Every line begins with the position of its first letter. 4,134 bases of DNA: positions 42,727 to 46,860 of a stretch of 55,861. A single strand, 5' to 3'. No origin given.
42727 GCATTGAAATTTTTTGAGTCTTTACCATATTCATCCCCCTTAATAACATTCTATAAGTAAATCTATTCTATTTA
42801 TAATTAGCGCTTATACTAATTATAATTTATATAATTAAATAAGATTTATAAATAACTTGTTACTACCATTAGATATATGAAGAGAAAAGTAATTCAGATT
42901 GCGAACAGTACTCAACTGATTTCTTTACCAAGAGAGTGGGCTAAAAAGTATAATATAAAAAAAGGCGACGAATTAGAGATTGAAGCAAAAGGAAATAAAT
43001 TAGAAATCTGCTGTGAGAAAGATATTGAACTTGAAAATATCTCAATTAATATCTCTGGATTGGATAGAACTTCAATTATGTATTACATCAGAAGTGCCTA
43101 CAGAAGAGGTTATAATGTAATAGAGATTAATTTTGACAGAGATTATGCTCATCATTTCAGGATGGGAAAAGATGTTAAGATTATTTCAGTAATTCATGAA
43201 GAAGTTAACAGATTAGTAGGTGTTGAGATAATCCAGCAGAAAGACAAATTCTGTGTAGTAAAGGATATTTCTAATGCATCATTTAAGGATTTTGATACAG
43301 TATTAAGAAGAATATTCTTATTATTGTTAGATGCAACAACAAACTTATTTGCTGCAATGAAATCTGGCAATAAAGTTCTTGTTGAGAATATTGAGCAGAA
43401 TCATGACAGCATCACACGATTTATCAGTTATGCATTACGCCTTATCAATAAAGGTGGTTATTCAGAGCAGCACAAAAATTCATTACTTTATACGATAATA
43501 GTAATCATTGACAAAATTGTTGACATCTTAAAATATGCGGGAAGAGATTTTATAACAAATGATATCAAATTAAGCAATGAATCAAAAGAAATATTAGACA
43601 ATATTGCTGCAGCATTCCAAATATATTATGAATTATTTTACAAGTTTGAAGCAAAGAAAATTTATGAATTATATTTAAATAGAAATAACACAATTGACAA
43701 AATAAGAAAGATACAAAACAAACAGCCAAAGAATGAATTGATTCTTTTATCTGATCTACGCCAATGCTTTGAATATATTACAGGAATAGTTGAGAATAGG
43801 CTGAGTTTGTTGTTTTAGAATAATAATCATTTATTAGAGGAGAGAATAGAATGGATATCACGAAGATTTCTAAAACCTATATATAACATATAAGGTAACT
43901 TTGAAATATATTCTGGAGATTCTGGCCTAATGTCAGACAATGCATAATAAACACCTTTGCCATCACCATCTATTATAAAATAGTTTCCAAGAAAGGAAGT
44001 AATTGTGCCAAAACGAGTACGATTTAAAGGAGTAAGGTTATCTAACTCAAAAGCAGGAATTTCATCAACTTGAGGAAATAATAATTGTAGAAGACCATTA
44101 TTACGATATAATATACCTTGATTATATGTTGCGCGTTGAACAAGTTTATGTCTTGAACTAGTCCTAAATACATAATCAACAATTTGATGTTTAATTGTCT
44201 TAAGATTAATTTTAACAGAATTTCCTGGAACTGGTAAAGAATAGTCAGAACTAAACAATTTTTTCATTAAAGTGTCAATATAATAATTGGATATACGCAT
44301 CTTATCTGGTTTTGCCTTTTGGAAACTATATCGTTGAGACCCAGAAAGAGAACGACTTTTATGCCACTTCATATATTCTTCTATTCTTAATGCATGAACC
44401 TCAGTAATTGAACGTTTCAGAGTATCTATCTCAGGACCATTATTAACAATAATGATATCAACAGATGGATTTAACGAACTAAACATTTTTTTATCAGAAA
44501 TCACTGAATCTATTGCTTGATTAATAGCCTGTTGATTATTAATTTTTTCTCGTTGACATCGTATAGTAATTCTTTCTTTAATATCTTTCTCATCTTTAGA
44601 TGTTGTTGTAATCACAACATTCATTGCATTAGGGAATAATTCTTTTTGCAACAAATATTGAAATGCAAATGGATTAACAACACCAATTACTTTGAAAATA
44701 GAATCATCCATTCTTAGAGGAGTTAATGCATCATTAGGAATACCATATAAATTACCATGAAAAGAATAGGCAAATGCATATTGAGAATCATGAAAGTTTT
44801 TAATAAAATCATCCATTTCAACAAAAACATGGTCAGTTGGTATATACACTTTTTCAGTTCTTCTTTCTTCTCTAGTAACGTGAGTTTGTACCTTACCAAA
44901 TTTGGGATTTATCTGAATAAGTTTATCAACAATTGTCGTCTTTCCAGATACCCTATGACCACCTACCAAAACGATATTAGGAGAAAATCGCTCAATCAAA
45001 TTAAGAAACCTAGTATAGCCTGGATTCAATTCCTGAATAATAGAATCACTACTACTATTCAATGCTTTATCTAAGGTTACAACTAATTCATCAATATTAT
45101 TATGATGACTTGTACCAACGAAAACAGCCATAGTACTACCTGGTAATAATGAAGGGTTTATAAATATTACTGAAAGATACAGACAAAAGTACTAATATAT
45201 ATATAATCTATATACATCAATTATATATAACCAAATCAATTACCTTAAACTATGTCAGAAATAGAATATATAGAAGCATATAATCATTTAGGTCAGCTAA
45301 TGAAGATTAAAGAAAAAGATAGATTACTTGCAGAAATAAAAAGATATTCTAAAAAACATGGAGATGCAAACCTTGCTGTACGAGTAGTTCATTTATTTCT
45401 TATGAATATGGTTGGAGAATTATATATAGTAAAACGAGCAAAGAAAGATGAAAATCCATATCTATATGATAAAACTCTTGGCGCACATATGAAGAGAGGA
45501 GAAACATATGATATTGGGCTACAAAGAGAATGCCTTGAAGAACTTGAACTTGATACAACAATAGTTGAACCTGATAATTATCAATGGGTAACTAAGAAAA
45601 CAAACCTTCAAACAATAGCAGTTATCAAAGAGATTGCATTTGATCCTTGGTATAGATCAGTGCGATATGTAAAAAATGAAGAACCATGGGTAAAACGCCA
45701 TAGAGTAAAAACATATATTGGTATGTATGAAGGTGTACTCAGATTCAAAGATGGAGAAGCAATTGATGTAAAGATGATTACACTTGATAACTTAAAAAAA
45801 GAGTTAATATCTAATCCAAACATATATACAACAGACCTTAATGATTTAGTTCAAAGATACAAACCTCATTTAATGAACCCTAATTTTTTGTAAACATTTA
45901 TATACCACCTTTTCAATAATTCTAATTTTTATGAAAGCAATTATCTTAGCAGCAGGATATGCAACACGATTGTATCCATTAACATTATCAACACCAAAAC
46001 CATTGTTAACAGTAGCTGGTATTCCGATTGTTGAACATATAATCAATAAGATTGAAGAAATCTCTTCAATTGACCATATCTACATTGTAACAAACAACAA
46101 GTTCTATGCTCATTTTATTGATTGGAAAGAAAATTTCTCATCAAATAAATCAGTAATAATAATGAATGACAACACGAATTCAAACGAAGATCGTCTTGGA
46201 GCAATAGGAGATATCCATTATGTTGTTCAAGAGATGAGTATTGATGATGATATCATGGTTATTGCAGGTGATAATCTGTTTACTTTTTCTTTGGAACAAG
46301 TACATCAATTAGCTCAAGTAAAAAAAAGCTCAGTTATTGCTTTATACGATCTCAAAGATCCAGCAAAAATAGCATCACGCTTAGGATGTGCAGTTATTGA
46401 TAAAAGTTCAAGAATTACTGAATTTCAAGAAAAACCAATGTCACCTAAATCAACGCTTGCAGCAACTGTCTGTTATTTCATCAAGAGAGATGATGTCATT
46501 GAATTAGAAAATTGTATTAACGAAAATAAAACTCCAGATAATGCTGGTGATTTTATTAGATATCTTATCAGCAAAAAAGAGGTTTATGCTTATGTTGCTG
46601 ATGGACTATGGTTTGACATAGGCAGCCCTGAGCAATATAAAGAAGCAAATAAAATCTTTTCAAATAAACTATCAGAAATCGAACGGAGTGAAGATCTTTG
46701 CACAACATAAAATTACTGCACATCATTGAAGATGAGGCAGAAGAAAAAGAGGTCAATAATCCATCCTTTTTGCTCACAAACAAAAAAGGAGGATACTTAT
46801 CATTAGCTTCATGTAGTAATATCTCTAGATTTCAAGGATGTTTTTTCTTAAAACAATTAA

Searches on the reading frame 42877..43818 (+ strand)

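Call 81: search_protein_families(library=pfam, proteins=[window:42877-43818:+], max_evalue=0.001)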
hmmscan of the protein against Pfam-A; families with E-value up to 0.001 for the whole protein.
window:42877-43818:+ (313 aa): 1 family
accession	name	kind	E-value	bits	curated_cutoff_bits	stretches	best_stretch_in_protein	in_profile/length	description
PF04014.23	MazE_antitoxin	-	2.8e-09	37.2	24.7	1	8-44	3-40/48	Antidote-toxin recognition MazE, bacterial antitoxin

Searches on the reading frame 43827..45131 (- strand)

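Call 81: search_protein_families(library=pfam, proteins=[window:43827-45131:-], max_evalue=0.001)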
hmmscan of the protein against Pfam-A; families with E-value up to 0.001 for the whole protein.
window:43827-45131:- (434 aa): 1 family
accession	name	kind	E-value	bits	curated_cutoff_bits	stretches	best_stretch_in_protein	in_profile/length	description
PF00625.27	Guanylate_kin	-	3.3e-06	27.3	25.2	1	53-203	5-150/182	Guanylate kinase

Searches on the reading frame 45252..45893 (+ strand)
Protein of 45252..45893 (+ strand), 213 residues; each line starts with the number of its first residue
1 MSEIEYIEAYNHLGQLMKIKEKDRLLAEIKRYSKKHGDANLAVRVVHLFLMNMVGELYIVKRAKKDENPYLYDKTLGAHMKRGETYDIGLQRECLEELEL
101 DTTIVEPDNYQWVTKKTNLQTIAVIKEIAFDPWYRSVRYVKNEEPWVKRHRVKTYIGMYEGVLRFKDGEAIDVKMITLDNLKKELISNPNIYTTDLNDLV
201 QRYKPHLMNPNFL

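Call 81: search_protein_families(library=pfam, proteins=[window:45252-45893:+], max_evalue=0.001)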
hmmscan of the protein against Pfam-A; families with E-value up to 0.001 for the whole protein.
window:45252-45893:+ (213 aa): 1 family
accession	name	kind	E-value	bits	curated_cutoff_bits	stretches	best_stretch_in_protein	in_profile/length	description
PF00293.34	NUDIX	-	4.2e-06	27.2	21.1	1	44-181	4-118/134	NUDIX domain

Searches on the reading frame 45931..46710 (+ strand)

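Call 81: search_protein_families(library=pfam, proteins=[window:45931-46710:+], max_evalue=0.001)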
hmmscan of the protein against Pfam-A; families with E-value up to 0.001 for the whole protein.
window:45931-46710:+ (259 aa): 4 families
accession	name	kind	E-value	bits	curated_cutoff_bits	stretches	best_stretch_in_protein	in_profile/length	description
PF00483.29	NTP_transferase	-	1.7e-34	119.9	21.2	1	2-242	1-241/245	Nucleotidyl transferase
PF12804.13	NTP_transf_3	-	8.4e-10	39.5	27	1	3-129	1-109/160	MobA-like NTP transferase domain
PF02348.25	CTP_transf_3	-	5.3e-05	23.5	22.6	1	23-135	16-119/217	Cytidylyltransferase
PF01128.25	IspD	-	0.00071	19.8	27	1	2-78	2-71/221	2-C-methyl-D-erythritol 4-phosphate cytidylyltransferase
